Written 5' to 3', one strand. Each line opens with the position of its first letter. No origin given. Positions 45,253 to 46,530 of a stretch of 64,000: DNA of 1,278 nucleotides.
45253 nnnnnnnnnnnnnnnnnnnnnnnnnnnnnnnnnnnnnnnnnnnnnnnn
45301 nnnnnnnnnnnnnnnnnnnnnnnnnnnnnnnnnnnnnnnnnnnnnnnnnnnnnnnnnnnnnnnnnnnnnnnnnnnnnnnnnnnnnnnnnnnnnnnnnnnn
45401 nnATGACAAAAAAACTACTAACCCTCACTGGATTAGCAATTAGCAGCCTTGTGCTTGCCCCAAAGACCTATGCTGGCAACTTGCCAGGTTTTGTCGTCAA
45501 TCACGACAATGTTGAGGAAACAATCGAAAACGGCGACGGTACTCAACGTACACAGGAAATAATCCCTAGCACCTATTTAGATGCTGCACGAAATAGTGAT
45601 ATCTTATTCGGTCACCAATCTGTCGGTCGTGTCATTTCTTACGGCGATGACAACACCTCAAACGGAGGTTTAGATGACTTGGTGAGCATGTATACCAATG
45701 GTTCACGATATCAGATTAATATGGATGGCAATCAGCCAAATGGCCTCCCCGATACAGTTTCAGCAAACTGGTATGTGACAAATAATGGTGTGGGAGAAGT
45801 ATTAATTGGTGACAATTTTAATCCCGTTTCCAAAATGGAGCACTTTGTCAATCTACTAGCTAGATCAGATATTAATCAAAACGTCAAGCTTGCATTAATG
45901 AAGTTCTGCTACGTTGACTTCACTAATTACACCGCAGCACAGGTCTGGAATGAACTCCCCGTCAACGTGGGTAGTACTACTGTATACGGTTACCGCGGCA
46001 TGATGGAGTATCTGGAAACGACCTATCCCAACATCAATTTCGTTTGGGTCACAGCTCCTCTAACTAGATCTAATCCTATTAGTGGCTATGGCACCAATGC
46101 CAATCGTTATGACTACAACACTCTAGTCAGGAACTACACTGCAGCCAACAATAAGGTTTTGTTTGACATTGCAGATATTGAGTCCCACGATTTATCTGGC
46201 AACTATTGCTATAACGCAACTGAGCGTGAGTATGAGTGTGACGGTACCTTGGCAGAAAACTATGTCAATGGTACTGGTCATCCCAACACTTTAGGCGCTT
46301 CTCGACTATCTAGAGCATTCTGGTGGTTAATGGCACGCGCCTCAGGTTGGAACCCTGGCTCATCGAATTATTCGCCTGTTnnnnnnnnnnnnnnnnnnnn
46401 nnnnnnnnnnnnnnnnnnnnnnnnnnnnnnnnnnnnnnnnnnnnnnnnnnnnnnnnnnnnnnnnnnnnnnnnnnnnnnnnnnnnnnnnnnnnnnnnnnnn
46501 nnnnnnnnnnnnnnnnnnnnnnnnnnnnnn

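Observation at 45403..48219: Recently duplicated modular secreted protein: SGNH-like domain, three PKD domains and two copies of a 170-aa CBM-like module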

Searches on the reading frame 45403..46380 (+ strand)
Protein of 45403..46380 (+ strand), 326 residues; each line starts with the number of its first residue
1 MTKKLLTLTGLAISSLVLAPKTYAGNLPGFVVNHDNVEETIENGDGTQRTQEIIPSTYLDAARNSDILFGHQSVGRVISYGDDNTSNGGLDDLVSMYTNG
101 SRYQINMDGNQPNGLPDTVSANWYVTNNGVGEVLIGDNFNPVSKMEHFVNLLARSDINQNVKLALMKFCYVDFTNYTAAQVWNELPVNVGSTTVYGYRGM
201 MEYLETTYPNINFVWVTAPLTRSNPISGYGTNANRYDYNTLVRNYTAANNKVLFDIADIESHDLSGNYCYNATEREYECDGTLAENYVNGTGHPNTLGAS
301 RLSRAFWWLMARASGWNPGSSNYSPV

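Call 7: search_solved_structures(query=window:45403-46380:+, max_evalue=10, show_alignments=2)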
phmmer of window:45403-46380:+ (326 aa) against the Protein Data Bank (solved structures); distinct sequences matched with E-value up to 10: 1.
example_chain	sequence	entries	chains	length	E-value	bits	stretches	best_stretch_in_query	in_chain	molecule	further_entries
9vyi_A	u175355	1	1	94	1.2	11.6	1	94-139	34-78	UpfC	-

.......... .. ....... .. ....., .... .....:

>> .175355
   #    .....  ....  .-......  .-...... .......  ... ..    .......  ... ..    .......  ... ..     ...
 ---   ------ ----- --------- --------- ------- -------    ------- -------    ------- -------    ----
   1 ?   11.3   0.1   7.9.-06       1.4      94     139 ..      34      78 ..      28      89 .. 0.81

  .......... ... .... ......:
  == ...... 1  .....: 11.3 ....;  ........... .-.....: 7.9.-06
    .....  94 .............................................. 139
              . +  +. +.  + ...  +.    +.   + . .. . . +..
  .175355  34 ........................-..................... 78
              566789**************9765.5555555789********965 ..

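Call 9: find_homologous_proteins(query=window:45403-46380:+, max_evalue=0.001)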
Query window:45403-46380:+ (326 aa): 223 proteins with E <= 0.001 among 2273 candidates; the best 120 are listed.
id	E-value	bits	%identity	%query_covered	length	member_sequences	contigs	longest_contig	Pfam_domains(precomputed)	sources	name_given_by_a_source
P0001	1.7e-77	279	48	98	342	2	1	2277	-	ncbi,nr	ncbi:hypothetical protein KKD62_02785 [Patescibacteria group bacterium]|nr:hypothetical protein [Pat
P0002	1.2e-47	181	42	83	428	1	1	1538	PF19190.7,PF13004.14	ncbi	-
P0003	3.3e-39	153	41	82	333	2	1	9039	-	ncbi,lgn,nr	ncbi:MAG: hypothetical protein HXX20_19520 [Chloroflexi bacterium]|nr:hypothetical protein [Chlorofl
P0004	9.5e-39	152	40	84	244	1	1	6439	-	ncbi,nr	ncbi:MAG: SGNH/GDSL hydrolase family protein [Chloroflexi bacterium]|nr:SGNH/GDSL hydrolase family p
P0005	6.2e-37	146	38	81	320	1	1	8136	-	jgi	jgi:hypothetical protein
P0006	4.3e-36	143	36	93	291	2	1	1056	-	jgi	jgi:hypothetical protein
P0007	1.1e-31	128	35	82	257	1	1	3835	-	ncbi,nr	ncbi:MAG: SGNH/GDSL hydrolase family protein [Candidatus Melainabacteria bacterium]|nr:SGNH/GDSL hyd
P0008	2.6e-30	124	35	90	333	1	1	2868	-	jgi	jgi:hypothetical protein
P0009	1.0e-29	122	32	97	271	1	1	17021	-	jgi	jgi:hypothetical protein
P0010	2.3e-29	121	38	81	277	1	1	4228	-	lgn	-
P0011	2.9e-29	120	34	95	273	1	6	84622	-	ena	-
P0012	6.4e-29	119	35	93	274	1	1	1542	-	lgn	-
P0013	2.5e-27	114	36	83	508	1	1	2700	-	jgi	jgi:hypothetical protein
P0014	7.6e-27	113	32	83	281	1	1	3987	PF13472.13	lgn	-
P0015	1.2e-26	112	34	82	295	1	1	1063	-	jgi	jgi:hypothetical protein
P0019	8.7e-26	109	33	81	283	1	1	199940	-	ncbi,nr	ncbi:MAG: SGNH/GDSL hydrolase family protein [Fimbriimonadaceae bacterium]|nr:SGNH/GDSL hydrolase fa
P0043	1.1e-19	89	28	96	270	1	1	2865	-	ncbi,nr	ncbi:MAG: SGNH/GDSL hydrolase family protein [Candidatus Obscuribacterales bacterium]|nr:SGNH/GDSL h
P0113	1.7e-7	49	27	74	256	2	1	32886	-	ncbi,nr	ncbi:MAG: SGNH/GDSL hydrolase family protein [Sedimentisphaerales bacterium]|nr:SGNH/GDSL hydrolase 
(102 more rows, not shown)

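Call 26: predict_structure(alignment_id=A2)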
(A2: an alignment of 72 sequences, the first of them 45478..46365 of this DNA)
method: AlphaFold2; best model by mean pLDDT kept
length: 296 residues; sequences in the alignment: 72
mean_pLDDT: 89.1   pTM: 0.90
mean pLDDT of the five models: 89.1, 87.8, 86.9, 86.8, 86.4
residues with pLDDT >= 90: 198; 70-90: 69; 50-70: 27; < 50: 2
segments of 3 or more residues with pLDDT < 50: none
pLDDT, mean of each block of 10 residues (from residue 1): 93 77 79 96 93 77 82 87 71 85 95 97 97 97 95 98 97 98 98 85 79 97 98 94 78 73 86 92 97 80
secondary structure, 60 per line:
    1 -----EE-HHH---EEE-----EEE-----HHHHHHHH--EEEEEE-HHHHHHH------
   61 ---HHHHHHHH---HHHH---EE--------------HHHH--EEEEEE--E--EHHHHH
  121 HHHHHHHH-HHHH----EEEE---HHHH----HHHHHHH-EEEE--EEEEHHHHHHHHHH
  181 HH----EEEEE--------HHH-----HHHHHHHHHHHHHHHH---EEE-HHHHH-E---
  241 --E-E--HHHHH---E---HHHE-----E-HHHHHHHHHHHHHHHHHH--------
elements in order: E15-17 E23-25 H31-38 E41-46 H48-54 H64-71 H75-78 H98-101 E104-109 H116-128 H130-133 E138-141 H145-148 H153-159 E161-164 E167-170 H171-182 E187-191 H208-223 E227-229 H231-235 H248-252 H271-288

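Call 30: fold_search(model_id=the predicted structure, library=pdb)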
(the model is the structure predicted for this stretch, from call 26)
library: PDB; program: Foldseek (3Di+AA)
matches with E <= 10: 1240; with E <= 0.001: 32
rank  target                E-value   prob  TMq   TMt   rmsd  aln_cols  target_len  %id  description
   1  9hi5_B                2.6e-05  1.00  0.40  0.53   8.4       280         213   14  Structure of scaffold FI6-focused design_02 (released 2025-12-03)
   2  1fxw_A                2.7e-05  1.00  0.44  0.58  13.4       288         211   13  CRYSTAL STRUCTURE OF THE RECOMBINANT ALPHA1/ALPHA2 CATALYTIC HETERODIMER OF BOVINE BRAIN PLATELET-ACTIVATING FACTOR AC (released 2001-12-12)
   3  3dt6                  2.7e-05  1.00  0.41  0.55  13.8       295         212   13  Crystal Structure of Bovin Brain Platelet Activating Factor Acetylhydrolase Covalently Inhibited by Paraoxon (released 2009-05-12)
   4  7tjb                  2.7e-05  1.00  0.37  0.47   7.1       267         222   12  Structure of Neisseria gonorrhoeae peptidoglycan O-acetyltransferase B (PatB) (released 2023-01-18)
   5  7tog                  4.0e-05  1.00  0.45  0.37   6.4       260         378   14  Crystal structure of carbohydrate esterase PbeAcXE, apoenzyme (released 2022-04-13)
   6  7trr                  4.0e-05  1.00  0.38  0.49   6.8       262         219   12  Structure of Neisseria gonorrhoeae peptidoglycan O-acetyltransferase B (PatB) with methylsulfonyl adduct (released 2023-02-01)
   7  1wab                  4.8e-05  1.00  0.44  0.59  13.3       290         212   14  PLATELET-ACTIVATING FACTOR ACETYLHYDROLASE (released 1997-11-12)
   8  7tlv                  4.8e-05  1.00  0.37  0.47   7.2       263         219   11  Structure of Neisseria gonorrhoeae peptidoglycan O-acetyltransferase B (PatB) substituted with selenomethionine (released 2023-01-25)
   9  3dt8                  5.1e-05  1.00  0.41  0.54  14.6       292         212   13  Crystal Structure of Bovin Brain Platelet Activating Factor Acetylhydrolase Covalently Inhibited by Sarin (released 2009-05-12)
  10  2hsj_D                5.8e-05  1.00  0.43  0.57   7.1       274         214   12  The structure of a putative platelet activating factor from Streptococcus pneumonia. (released 2006-09-19)
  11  1es9                  5.8e-05  1.00  0.42  0.56   7.7       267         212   13  X-RAY CRYSTAL STRUCTURE OF R22K MUTANT OF THE MAMMALIAN BRAIN PLATELET-ACTIVATING FACTOR ACETYLHYDROLASES (PAF-AH) (released 2000-05-31)
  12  7toh_A                7.0e-05  1.00  0.46  0.37   6.3       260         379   14  Crystal structure of carbohydrate esterase PbeAcXE, in complex with MeGlcpA-Xylp (released 2022-04-13)
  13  2hsj_B                7.4e-05  1.00  0.40  0.54   8.6       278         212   10  The structure of a putative platelet activating factor from Streptococcus pneumonia. (released 2006-09-19)
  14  9hi6_A                7.9e-05  1.00  0.46  0.61   6.2       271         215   11  Structure of scaffold FI6-focused design_04 in complex with FI6-Fab (released 2025-12-03)
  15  9kr0                  1.4e-04  1.00  0.45  0.36   4.8       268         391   13  Structural Basis for the Polymer-Protein Binding Mechanism of Polyvinyl Alcohol Esterase (released 2025-10-08)
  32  1fxw_F                8.5e-04  0.99  0.38  0.51  14.2       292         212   12  CRYSTAL STRUCTURE OF THE RECOMBINANT ALPHA1/ALPHA2 CATALYTIC HETERODIMER OF BOVINE BRAIN PLATELET-ACTIVATING FACTOR AC (released 2001-12-12)
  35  1deo_A                1.4e-03  0.99  0.38  0.46   8.2       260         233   11  RHAMNOGALACTURONAN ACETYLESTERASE FROM ASPERGILLUS ACULEATUS AT 1.55 A RESOLUTION WITH SO4 IN THE ACTIVE SITE (released 2000-04-26)
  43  7ddy_B                2.0e-03  0.99  0.40  0.56   7.0       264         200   14  Crystal structure of an acetyl xylan esterase AlAXEase (released 2021-06-02)
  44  7ddy_A                2.0e-03  0.99  0.39  0.54   7.1       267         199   15  Crystal structure of an acetyl xylan esterase AlAXEase (released 2021-06-02)
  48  7ddy_D                3.2e-03  0.99  0.41  0.58   7.0       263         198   15  Crystal structure of an acetyl xylan esterase AlAXEase (released 2021-06-02)
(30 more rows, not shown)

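Call 48: search_protein_representatives(alignment_id=A2)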
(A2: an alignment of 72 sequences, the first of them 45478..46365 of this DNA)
Query: 72 sequences, 311 profile positions. Proteins with E-value up to 0.001 (for the whole library): 5072; up to 1e-10: 3971; up to 1e-30: 1864. The best 150 are listed.
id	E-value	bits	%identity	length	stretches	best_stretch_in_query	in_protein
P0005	7.3e-99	346.9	-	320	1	16-285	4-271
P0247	5.8e-95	334.1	-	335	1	14-296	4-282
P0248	1.3e-94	332.9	-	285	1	18-280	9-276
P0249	5.1e-94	331.0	-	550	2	53-271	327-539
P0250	5.2e-94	330.9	-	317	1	23-278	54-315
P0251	1.8e-92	325.9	-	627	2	30-289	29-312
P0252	6.0e-91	320.9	-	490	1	29-279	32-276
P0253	4.9e-90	317.9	-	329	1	26-284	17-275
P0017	2.9e-89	315.3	-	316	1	20-297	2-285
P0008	4.9e-89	314.6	-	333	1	8-286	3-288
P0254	6.7e-88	310.9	-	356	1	18-277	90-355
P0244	1.1e-87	310.2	-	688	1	23-289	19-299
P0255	1.2e-87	310.1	-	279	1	29-278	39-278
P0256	2.7e-87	308.9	-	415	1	23-277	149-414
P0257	3.9e-87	308.4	-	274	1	18-279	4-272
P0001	1.5e-85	303.2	-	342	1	12-293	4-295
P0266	3.0e-83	295.6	-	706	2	51-271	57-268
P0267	3.4e-83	295.4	-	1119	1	31-288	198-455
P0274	7.8e-80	284.4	-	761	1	25-285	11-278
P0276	1.7e-79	283.3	-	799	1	31-287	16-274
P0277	4.4e-79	281.9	-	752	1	26-286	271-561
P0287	1.4e-75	270.4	-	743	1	7-287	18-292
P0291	1.0e-74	267.6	-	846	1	23-285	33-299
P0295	2.8e-74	266.2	-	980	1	23-285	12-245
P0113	2.9e-70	252.9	-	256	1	44-273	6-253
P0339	2.6e-68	246.6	-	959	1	17-278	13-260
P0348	6.9e-68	245.1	-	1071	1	37-295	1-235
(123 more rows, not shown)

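Call 49: search_protein_families(library=pfam, proteins=[P0267, P0274, P0276, P0277, P0287, P0291, P0295, P0339, P0348, P0266], max_evalue=0.00001)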
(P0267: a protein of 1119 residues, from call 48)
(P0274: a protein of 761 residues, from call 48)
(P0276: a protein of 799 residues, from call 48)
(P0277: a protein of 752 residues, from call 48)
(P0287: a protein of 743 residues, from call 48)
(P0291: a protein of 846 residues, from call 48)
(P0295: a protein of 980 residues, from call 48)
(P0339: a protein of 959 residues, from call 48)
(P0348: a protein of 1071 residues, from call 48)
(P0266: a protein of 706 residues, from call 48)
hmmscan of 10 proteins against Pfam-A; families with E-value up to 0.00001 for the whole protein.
P0267 (1119 aa): 5 families
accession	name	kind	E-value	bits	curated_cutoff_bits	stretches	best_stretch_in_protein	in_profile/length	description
PF13570.13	Beta-prop_ACSF4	-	3.9e-21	76.2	133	1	683-793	61-171/329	Beta-alanine-activating enzyme, beta-propeller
PF13360.13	PQQ_2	-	2.1e-20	73.8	27.6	1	676-848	66-232/233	Outer membrane protein assembly factor BamB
PF00754.31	F5_F8_type_C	-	1.9e-15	57.6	28.2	1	51-154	3-121/127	F5/8 type C domain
PF22633.2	F5_F8_type_C_2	-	1.1e-11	45.7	27.8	1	63-130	1-73/91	NedA-like, galactose-binding domain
PF01011.28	PQQ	-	5.7e-09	35.6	26.7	0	758-844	48-135/595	Glucose/ethanol/alcohol dehydrogenase, beta-propeller domain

P0274 (761 aa): 5 families
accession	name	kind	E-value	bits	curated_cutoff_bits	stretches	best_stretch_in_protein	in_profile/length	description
PF25788.1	Ig_Rha78A_N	-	4.1e-15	56.4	27.4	1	378-483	2-100/105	Rha78A-like, N-terminal immunoglobulin domain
PF13385.13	Laminin_G_3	-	1e-14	55.4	27.6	1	496-618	2-116/151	Concanavalin A-like lectin/glucanases superfamily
PF18565.7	Glyco_hydro2_C5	-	4.3e-09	36.6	32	1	275-364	1-102/103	Glycoside hydrolase family 2 C-terminal domain 5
PF09134.16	Invasin_D3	-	8.6e-08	33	33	1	275-361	5-88/98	Invasin, domain 3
PF02369.22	Big_1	-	1.4e-06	28.7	34.9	1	277-365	4-89/93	Bacterial Ig-like domain (group 1)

P0276 (799 aa): 5 families
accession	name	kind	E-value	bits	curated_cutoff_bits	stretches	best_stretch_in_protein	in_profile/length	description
PF25788.1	Ig_Rha78A_N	-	8.2e-16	58.6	27.4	1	372-478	2-101/105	Rha78A-like, N-terminal immunoglobulin domain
PF13385.13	Laminin_G_3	-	1.2e-15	58.4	27.6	1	509-631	15-144/151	Concanavalin A-like lectin/glucanases superfamily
PF18565.7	Glyco_hydro2_C5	-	1.7e-07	31.5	32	1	270-358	2-102/103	Glycoside hydrolase family 2 C-terminal domain 5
PF02369.22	Big_1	-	1.6e-06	28.6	34.9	1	270-352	3-82/93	Bacterial Ig-like domain (group 1)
PF09134.16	Invasin_D3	-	2.3e-06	28.5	33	1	270-354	6-86/98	Invasin, domain 3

P0277 (752 aa): 0 families

P0287 (743 aa): 0 families

P0291 (846 aa): 2 families
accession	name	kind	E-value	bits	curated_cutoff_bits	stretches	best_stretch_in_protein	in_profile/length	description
PF13229.12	Beta_helix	-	3.1e-24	85.8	25.9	2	523-621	55-147/158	Right handed beta helix region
PF05048.19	NosD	-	4.6e-06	26.7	23.6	0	555-669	71-172/212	Periplasmic copper-binding protein (NosD)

P0295 (980 aa): 0 families

P0339 (959 aa): 4 families
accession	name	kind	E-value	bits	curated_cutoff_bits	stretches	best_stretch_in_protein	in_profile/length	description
PF13229.12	Beta_helix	-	1.2e-22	80.7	25.9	2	525-672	31-158/158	Right handed beta helix region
PF08480.16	Disaggr_assoc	-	4.5e-07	30.4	22.6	1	857-889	164-194/194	Disaggregatase related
PF17161.10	DUF5123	-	2.8e-06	28.9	35.1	0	556-613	2-59/113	Domain of unknown function (DUF5123)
PF02415.23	Chlam_PMP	-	3.3e-06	27.2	20.6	0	559-573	1-15/19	Chlamydia polymorphic membrane protein (Chlamydia_PMP) repeat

P0348 (1071 aa): 2 families
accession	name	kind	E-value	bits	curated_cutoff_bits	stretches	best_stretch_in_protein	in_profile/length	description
PF17957.7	Big_7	-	5.4e-35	120.3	24.1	2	222-286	1-68/70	Bacterial Ig domain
PF19077.6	Big_13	-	6.5e-06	27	27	0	229-306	19-100/102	Bacterial Ig-like domain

P0266 (706 aa): 0 families

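Call 59: search_solved_structures(query=A2, max_evalue=10, show_alignments=3)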
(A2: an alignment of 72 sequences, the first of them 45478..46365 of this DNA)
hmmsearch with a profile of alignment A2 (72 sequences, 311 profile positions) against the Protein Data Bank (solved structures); distinct sequences matched with E-value up to 10: 6.
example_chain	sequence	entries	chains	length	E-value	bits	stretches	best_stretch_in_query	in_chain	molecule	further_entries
7ddy_D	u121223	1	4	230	0.043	15.9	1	121-272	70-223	G-D-S-L family lipolytic protein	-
9otv_A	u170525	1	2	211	0.64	12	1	248-283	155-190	Lysophospholipase L1-like esterase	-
4ppy_A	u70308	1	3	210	0.84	11.6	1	170-259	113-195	Putative acylhydrolase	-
4b3h_C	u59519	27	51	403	1.2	11.1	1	54-101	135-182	FATTY ACID BETA-OXIDATION COMPLEX BETA-CHAIN FADA | Putative acyltransferase Rv0859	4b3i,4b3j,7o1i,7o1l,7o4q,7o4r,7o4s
7o1g_D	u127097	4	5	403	1.2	11.1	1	54-101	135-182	Putative acyltransferase Rv0859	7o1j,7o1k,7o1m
2hsj_A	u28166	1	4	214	1.7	10.6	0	235-264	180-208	Putative platelet activating factor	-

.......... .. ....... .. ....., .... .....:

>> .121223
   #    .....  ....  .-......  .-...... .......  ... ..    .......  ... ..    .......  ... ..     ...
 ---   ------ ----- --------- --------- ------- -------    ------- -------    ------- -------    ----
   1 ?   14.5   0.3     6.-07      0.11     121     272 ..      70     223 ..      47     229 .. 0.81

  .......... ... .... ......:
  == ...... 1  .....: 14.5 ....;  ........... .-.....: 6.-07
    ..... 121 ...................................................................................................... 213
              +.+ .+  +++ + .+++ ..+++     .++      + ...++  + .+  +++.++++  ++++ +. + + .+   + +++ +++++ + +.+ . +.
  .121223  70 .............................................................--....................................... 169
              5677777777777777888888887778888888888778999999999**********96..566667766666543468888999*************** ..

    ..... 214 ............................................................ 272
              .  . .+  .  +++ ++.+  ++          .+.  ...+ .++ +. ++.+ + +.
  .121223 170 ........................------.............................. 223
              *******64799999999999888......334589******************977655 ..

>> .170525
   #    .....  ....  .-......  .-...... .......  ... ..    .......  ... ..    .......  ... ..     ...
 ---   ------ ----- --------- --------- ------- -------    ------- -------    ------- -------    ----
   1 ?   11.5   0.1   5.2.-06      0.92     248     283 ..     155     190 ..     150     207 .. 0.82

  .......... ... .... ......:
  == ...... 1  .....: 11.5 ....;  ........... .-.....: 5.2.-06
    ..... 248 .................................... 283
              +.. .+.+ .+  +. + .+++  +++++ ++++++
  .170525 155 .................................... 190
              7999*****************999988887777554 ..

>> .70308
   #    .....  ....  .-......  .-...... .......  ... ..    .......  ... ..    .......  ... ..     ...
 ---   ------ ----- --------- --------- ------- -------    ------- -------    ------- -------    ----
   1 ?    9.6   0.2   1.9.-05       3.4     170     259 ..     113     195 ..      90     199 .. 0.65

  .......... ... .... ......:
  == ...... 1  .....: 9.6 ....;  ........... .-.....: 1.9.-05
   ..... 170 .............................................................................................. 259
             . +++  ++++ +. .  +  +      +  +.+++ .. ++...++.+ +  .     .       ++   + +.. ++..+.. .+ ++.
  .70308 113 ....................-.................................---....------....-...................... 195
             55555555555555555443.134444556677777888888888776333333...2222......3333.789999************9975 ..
